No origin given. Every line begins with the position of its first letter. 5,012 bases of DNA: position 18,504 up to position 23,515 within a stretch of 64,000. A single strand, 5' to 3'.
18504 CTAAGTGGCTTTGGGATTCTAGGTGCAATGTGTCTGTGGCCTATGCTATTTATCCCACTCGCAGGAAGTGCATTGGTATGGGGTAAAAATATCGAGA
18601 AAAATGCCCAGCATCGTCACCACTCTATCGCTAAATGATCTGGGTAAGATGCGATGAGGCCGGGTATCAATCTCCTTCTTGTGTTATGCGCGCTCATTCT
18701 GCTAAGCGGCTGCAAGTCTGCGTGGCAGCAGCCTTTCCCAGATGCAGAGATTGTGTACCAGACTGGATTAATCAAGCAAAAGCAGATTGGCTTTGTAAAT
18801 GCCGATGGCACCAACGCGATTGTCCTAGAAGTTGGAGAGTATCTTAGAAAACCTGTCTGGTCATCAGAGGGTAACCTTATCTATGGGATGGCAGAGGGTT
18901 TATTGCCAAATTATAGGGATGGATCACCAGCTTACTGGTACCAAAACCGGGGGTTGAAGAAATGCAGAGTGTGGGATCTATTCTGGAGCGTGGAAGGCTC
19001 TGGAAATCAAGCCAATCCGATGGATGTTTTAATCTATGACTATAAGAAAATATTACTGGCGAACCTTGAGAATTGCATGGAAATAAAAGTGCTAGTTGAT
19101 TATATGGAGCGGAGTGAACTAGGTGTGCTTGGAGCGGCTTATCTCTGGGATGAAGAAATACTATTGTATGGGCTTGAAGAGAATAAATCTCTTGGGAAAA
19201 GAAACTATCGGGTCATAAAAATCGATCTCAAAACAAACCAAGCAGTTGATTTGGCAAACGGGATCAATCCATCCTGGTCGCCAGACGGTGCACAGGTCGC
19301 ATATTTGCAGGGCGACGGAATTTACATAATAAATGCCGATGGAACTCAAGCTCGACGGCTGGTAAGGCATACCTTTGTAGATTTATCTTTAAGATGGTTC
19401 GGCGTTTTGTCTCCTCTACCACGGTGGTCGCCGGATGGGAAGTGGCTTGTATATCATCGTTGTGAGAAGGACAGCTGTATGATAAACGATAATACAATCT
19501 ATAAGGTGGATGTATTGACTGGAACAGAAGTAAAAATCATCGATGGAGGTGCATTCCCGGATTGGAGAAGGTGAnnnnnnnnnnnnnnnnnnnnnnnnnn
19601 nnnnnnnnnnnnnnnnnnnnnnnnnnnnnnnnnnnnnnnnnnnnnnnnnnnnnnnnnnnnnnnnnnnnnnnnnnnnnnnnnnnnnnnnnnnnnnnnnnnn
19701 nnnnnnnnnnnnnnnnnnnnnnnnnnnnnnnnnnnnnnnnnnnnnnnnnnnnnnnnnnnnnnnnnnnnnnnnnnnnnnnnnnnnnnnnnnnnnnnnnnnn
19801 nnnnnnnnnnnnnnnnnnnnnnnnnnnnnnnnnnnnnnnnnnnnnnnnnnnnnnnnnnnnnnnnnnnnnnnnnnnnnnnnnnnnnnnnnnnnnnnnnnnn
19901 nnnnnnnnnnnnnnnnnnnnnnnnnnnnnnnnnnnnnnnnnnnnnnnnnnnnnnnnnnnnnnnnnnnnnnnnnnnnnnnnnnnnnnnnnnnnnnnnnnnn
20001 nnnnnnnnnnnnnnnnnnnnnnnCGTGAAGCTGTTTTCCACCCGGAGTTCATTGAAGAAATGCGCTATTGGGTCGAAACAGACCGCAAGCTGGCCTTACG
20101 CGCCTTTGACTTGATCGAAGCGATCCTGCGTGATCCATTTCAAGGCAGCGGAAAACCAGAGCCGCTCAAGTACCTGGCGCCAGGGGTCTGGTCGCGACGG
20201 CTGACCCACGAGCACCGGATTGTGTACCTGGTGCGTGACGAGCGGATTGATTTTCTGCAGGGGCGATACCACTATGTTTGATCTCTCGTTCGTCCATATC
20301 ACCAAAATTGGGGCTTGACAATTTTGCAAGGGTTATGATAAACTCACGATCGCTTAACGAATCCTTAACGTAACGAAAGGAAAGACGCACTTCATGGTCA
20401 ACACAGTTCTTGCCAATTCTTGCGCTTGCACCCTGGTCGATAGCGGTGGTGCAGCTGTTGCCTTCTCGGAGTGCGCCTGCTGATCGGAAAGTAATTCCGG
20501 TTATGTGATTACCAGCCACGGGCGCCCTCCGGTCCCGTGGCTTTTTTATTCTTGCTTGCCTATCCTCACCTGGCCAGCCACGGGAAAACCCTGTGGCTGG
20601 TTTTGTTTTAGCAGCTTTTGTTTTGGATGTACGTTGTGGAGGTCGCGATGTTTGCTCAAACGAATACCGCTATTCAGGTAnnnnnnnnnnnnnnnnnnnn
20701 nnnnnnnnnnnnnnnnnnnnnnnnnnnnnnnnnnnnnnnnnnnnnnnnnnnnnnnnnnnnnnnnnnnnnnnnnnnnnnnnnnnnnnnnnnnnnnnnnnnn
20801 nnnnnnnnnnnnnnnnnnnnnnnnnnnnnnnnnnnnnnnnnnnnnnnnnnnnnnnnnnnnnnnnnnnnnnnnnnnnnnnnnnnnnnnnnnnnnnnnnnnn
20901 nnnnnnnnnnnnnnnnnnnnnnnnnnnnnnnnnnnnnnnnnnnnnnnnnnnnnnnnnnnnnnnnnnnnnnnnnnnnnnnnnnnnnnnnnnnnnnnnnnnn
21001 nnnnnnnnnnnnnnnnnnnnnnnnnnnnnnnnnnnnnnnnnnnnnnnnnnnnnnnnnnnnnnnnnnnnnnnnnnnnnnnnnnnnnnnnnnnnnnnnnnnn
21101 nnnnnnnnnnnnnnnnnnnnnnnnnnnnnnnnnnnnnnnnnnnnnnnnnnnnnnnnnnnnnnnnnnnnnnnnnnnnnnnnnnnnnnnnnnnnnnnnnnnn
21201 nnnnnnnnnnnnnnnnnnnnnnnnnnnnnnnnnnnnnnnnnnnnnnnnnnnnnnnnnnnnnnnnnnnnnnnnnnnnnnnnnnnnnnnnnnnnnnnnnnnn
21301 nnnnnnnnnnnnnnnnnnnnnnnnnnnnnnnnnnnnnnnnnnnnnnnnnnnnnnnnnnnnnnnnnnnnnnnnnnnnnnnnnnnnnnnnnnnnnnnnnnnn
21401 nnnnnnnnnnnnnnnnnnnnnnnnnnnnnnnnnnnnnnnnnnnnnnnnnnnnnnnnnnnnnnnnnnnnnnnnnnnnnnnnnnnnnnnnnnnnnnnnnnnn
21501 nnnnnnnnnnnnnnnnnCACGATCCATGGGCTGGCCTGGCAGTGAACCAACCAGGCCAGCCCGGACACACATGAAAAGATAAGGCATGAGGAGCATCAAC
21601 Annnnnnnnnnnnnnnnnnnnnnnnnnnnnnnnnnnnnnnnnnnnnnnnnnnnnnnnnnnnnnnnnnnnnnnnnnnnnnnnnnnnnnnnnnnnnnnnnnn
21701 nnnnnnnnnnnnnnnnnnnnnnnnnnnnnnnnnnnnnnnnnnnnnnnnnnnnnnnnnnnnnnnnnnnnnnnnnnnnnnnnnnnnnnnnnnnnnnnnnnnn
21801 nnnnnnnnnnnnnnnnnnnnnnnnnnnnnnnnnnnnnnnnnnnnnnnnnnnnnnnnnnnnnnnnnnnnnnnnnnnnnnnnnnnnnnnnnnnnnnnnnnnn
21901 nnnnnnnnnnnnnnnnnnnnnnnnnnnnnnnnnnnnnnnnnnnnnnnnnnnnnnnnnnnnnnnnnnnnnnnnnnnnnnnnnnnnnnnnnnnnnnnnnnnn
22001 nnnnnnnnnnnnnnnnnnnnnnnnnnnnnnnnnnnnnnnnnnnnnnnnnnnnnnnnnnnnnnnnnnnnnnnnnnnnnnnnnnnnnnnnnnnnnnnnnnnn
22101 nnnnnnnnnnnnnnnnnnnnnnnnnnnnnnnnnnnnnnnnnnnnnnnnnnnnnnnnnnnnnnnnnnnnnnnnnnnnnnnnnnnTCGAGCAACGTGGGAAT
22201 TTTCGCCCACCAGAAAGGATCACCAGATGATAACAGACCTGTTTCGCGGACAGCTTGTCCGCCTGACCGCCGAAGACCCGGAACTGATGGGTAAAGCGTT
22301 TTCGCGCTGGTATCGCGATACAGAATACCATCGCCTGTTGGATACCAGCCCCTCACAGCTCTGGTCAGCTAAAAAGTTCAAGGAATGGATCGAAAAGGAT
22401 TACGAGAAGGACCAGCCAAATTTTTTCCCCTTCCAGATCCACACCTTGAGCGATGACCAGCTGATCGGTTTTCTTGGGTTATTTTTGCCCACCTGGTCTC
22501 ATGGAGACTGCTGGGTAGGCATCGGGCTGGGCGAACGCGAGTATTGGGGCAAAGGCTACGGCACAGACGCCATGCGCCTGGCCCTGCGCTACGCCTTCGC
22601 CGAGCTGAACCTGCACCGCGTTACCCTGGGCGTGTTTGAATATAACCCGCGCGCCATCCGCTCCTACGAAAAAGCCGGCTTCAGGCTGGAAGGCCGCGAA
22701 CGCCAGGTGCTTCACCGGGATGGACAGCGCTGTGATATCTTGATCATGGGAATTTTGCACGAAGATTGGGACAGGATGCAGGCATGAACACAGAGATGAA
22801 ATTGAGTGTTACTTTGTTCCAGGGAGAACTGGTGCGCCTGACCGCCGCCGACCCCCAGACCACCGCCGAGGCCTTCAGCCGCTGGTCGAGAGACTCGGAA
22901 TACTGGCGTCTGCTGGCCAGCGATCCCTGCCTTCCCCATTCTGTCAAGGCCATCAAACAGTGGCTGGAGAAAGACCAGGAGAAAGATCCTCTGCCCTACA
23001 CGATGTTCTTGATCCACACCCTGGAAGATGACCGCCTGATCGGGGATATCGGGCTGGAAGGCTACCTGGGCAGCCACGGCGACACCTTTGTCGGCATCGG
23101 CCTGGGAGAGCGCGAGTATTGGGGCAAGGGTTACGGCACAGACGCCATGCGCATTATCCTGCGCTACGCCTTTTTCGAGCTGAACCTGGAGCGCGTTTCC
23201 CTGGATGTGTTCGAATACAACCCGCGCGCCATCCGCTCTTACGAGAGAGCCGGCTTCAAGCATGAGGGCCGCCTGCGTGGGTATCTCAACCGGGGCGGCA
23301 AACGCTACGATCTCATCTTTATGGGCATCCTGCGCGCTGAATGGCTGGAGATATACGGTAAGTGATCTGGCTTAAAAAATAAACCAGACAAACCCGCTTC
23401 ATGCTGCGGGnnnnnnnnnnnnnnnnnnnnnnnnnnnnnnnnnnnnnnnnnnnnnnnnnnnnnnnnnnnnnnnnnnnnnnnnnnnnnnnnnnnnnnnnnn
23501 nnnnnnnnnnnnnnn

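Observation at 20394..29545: Compact same-strand 11-gene block behind the small ORF: ABC-2 exporter, five GNATs, HAD, amidase and MFS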

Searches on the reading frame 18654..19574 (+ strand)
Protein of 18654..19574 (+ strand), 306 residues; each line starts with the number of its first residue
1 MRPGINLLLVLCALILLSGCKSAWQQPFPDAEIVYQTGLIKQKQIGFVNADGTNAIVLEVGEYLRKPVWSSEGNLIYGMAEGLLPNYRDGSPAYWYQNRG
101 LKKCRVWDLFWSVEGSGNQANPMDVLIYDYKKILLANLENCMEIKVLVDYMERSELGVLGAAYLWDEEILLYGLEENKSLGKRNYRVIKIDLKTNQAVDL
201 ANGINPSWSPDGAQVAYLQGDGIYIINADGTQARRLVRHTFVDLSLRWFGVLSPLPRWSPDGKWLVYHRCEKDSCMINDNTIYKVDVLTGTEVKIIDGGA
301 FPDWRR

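Call 57: search_protein_families(library=pfam, proteins=[window:18654-19574:+], max_evalue=0.0001)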
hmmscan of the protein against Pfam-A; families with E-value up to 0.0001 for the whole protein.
window:18654-19574:+ (306 aa): 2 families
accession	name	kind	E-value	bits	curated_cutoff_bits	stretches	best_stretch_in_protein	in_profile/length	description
PF07676.18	PD40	-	4.3e-08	33.4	20.9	0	256-267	14-25/38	WD40-like Beta Propeller Repeat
PF00930.27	DPPIV_N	-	2.7e-05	23.5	22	0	190-238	28-80/354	Dipeptidyl peptidase IV (DPP IV) N-terminal region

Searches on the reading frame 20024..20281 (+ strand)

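Call 57: search_protein_families(library=pfam, proteins=[window:20024-20281:+], max_evalue=0.0001)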
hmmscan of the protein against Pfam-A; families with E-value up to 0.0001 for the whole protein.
window:20024-20281:+ (85 aa): 1 family
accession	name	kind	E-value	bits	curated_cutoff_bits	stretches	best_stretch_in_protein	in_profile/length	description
PF06769.20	YoeB_toxin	-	1.6e-31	108.6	27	1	5-84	1-80/80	YoeB-like toxin of bacterial type II toxin-antitoxin system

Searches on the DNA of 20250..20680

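Call 20: search_rna_families(source=window, start=20250, end=20680, threshold=evalue, max_evalue=10, show_alignments=3)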
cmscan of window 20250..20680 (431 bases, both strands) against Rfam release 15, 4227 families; matches with E-value up to 10: 2.
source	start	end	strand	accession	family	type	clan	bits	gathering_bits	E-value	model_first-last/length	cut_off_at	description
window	20502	20606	+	RF02356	BjrC1505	Gene; sRNA;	-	13.8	50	4.1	1-140/140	no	Alphaproteobacterial sRNA BjrC1505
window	20502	20549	+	RF02399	NsiR1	Gene; sRNA;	-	12.4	39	9.9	1-60/60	no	Nitrogen stress-induced RNA 1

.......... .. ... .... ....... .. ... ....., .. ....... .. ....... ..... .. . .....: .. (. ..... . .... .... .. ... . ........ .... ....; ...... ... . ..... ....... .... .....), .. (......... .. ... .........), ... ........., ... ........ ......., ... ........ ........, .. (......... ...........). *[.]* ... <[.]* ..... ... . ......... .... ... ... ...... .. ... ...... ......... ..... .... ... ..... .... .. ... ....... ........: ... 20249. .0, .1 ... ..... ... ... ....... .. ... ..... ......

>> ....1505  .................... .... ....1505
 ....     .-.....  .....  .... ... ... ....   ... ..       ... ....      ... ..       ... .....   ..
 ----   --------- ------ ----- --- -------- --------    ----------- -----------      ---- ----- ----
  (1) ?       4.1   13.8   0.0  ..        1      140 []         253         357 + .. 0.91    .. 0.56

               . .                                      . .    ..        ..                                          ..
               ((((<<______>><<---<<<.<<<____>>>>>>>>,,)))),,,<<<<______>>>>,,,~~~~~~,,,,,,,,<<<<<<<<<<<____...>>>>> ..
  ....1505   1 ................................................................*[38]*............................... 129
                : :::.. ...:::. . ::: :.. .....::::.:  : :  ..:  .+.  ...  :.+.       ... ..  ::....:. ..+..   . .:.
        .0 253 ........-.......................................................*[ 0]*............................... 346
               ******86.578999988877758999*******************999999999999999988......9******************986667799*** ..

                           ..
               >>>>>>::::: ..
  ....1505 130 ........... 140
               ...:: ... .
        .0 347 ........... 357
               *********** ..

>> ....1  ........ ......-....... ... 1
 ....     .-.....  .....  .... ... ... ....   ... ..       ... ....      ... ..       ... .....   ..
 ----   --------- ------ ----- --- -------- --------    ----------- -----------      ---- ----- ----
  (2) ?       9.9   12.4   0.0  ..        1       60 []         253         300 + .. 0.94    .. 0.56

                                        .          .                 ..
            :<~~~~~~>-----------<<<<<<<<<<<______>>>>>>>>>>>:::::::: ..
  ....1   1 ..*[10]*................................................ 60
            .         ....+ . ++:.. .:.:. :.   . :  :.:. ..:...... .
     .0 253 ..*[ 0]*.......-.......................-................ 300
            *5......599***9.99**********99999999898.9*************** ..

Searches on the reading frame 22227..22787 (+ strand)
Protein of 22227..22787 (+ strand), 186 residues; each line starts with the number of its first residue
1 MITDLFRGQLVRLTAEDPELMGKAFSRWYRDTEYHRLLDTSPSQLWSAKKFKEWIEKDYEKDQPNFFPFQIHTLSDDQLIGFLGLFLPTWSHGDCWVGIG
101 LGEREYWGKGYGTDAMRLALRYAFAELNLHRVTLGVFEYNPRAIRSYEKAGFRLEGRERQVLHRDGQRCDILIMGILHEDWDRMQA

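Call 5: search_protein_families(library=pfam, proteins=[window:22227-22787:+], max_evalue=0.01)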
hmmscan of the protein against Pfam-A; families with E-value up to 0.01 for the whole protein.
window:22227-22787:+ (186 aa): 6 families
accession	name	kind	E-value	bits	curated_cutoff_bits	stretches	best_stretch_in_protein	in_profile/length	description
PF13302.13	Acetyltransf_3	-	2.2e-21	77.5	25.4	1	10-153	4-138/138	Acetyltransferase (GNAT) domain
PF00583.31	Acetyltransf_1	-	4.4e-16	59.6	20.7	1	35-152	5-116/116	Acetyltransferase (GNAT) family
PF13420.13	Acetyltransf_4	-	8.9e-09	36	24.3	1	24-170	11-152/155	Acetyltransferase (GNAT) domain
PF13523.12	Acetyltransf_8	-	1.4e-06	28.5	27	1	62-156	52-141/145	Acetyltransferase (GNAT) domain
PF13508.13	Acetyltransf_7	-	0.00023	21.9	27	1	76-153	11-83/84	Acetyltransferase (GNAT) domain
PF21926.2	FeeM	-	0.0027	17.9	27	1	115-160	101-144/158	N-acyl amino acid synthase FeeM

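Call 6: search_protein_families(library=ncbifam, proteins=[window:22227-22787:+], max_evalue=0.001)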
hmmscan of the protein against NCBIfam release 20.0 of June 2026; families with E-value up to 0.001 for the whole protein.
window:22227-22787:+ (186 aa): 16 families
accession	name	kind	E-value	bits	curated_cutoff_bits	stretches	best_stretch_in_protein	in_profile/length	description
TIGR03585.1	PseH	equivalog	1.7e-12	47.7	93.1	1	75-174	58-155/156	UDP-4-amino-4,6-dideoxy-N-acetyl-beta-L-altrosamine N-acetyltransferase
NF033151.0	AAC_6p_A10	exception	1.3e-11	44.8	400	1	101-155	101-155/178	AAC(6')-I family aminoglycoside 6'-N-acetyltransferase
NF011709.0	PRK15130.1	equivalog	3.9e-11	43.1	218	1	104-180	92-168/186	spermidine N1-acetyltransferase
NF033693.0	AAC_6p_Ie_fam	exception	2e-10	41.1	340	1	101-174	102-175/179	AAC(6')-Ie family aminoglycoside N-acetyltransferase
NF000507.1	AAC_6p_Ie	exception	4.2e-10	39.9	450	1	101-180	102-181/201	aminoglycoside N-acetyltransferase AAC(6')-Ie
NF000225.3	AAC_6p_Strep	exception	2e-08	34.3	250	1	106-179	78-153/156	aminoglycoside 6'-N-acetyltransferase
NF008072.0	PRK10809.1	equivalog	1.8e-07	31.1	190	1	91-183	101-192/194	ribosomal protein S5-alanine N-acetyltransferase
NF000016.1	AAC_6p_Im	exception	2.5e-07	31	350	1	101-174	101-174/178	aminoglycoside N-acetyltransferase AAC(6')-Im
NF040503.1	resist_ArsN1a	equivalog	2.8e-07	30.4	170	1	66-175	46-156/159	arsinothricin resistance N-acetyltransferase ArsN1 family A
NF000431.1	AAC_6p_Ian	exception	2.9e-06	26.9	400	1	101-154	100-153/190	aminoglycoside N-acetyltransferase AAC(6')-Ian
NF007527.0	PRK10140.1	equivalog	3e-05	24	236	1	76-174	59-158/162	N-acetyltransferase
NF012165.0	AAC_6p_set_A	equivalog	3.6e-05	23.5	280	1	101-167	96-159/177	aminoglycoside 6'-N-acetyltransferase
TIGR01575.1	rimI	equivalog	0.00012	22.2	86.4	1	72-163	36-123/132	ribosomal protein S18-alanine N-acetyltransferase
NF053587.1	SpmdActasePaiA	equivalog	0.00033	20.5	250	1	105-172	101-166/172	spermidine/spermine N(1)-acetyltransferase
NF033074.0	AAC_6p_Ib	exception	0.00049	19.8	400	1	105-156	107-158/184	AAC(6')-Ib family aminoglycoside 6'-N-acetyltransferase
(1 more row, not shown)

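Call 14: search_solved_structures(query=window:22227-22787:+, max_evalue=0.001)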
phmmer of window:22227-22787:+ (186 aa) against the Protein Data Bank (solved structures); distinct sequences matched with E-value up to 0.001: 47.
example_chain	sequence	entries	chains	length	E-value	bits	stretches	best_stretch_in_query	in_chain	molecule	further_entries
8fv0_C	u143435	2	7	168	3.5e-12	49.7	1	75-180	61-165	Diamine N-acetyltransferase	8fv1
5ix3_A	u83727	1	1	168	3.5e-12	49.7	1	75-180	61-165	Diamine N-acetyltransferase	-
6erd_A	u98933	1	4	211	1.6e-11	47.5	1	62-181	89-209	Aminoglycoside N6'-acetyltransferase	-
6vfn_A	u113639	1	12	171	1.7e-11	47.5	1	71-168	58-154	Spermidine N1-acetyltransferase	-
3tth_A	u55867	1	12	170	2.1e-11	47.2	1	69-167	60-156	Spermidine N1-acetyltransferase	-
8q6u_A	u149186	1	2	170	3.3e-11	46.5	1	62-181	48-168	Aminoglycoside N6'-acetyltransferase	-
6vfm_A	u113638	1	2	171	4.8e-11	46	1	71-169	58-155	Spermidine N1-acetyltransferase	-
2ge3_A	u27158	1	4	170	6.5e-11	45.6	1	15-177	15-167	probable acetyltransferase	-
3owc_A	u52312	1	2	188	9.6e-11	45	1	75-182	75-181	Probable acetyltransferase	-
1nsl_A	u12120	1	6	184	4.9e-10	42.7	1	47-182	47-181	Probable acetyltransferase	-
4qc6_A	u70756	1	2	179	6e-10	42.4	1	101-173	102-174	Bifunctional AAC/APH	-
7kwh_A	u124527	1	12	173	1.9e-09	40.8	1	76-179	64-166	Spermidine N(1)-acetyltransferase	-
4ygo_A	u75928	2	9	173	2.6e-09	40.3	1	77-179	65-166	Spermidine n1-acetyltransferase | Spermidine N(1)-acetyltransferase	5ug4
4jjx_A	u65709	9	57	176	2.7e-09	40.3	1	77-179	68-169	Spermidine n1-acetyltransferase | Spermidine N(1)-acetyltransferase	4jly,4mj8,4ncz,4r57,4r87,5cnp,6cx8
6dau_A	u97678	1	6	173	2.8e-09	40.2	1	77-179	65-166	Spermidine N1-acetyltransferase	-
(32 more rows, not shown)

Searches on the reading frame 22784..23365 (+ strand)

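Call 5: search_protein_families(library=pfam, proteins=[window:22784-23365:+], max_evalue=0.01)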
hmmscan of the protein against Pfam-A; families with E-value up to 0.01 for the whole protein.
window:22784-23365:+ (193 aa): 5 families
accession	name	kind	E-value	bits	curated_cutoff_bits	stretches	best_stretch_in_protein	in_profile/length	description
PF13302.13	Acetyltransf_3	-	8.8e-20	72.2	25.4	1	24-159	9-138/138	Acetyltransferase (GNAT) domain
PF00583.31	Acetyltransf_1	-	3.5e-11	43.8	20.7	1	56-158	18-116/116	Acetyltransferase (GNAT) family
PF13523.12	Acetyltransf_8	-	1.5e-06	28.3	27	1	98-163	77-142/145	Acetyltransferase (GNAT) domain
PF13420.13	Acetyltransf_4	-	5.8e-06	26.8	24.3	1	53-177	33-153/155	Acetyltransferase (GNAT) domain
PF13508.13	Acetyltransf_7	-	0.0026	18.5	27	1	109-159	37-83/84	Acetyltransferase (GNAT) domain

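Call 6: search_protein_families(library=ncbifam, proteins=[window:22784-23365:+], max_evalue=0.001)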
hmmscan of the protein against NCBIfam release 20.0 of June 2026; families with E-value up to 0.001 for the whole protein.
window:22784-23365:+ (193 aa): 17 families
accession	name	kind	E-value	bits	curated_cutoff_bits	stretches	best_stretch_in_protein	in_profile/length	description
NF033151.0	AAC_6p_A10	exception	3.7e-12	46.6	400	1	107-180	101-174/178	AAC(6')-I family aminoglycoside 6'-N-acetyltransferase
TIGR03585.1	PseH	equivalog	7.2e-11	42.4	93.1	1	81-180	58-155/156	UDP-4-amino-4,6-dideoxy-N-acetyl-beta-L-altrosamine N-acetyltransferase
NF033693.0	AAC_6p_Ie_fam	exception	1.3e-10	41.7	340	1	107-180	102-175/179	AAC(6')-Ie family aminoglycoside N-acetyltransferase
NF000507.1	AAC_6p_Ie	exception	1.1e-09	38.5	450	1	107-180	102-175/201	aminoglycoside N-acetyltransferase AAC(6')-Ie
NF000016.1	AAC_6p_Im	exception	5.5e-09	36.4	350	1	107-180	101-174/178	aminoglycoside N-acetyltransferase AAC(6')-Im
NF000225.3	AAC_6p_Strep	exception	8.9e-09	35.5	250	1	112-186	78-154/156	aminoglycoside 6'-N-acetyltransferase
NF011709.0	PRK15130.1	equivalog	1e-08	35.2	218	1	110-191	92-173/186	spermidine N1-acetyltransferase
NF000431.1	AAC_6p_Ian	exception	1.3e-06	28.1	400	1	107-170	100-163/190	aminoglycoside N-acetyltransferase AAC(6')-Ian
NF008072.0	PRK10809.1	equivalog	1.4e-05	25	190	1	85-188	88-191/194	ribosomal protein S5-alanine N-acetyltransferase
NF012165.0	AAC_6p_set_A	equivalog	1.5e-05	24.8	280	1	107-162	96-151/177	aminoglycoside 6'-N-acetyltransferase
NF033074.0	AAC_6p_Ib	exception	1.9e-05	24.3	400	1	111-163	107-159/184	AAC(6')-Ib family aminoglycoside 6'-N-acetyltransferase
TIGR01575.1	rimI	equivalog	6.9e-05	23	86.4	1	109-172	64-126/132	ribosomal protein S18-alanine N-acetyltransferase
TIGR04431.1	N6_acetyl_AAC6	equivalog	9.5e-05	22.1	260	1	107-162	103-158/184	AacA4 family aminoglycoside N(6')-acetyltransferase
NF007527.0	PRK10140.1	equivalog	0.00011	22.1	236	1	112-181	90-159/162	N-acetyltransferase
NF000048.1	AAC_6p_A40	exception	0.00023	20.7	400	1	106-160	102-156/184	aminoglycoside 6'-N-acetyltransferase AacA40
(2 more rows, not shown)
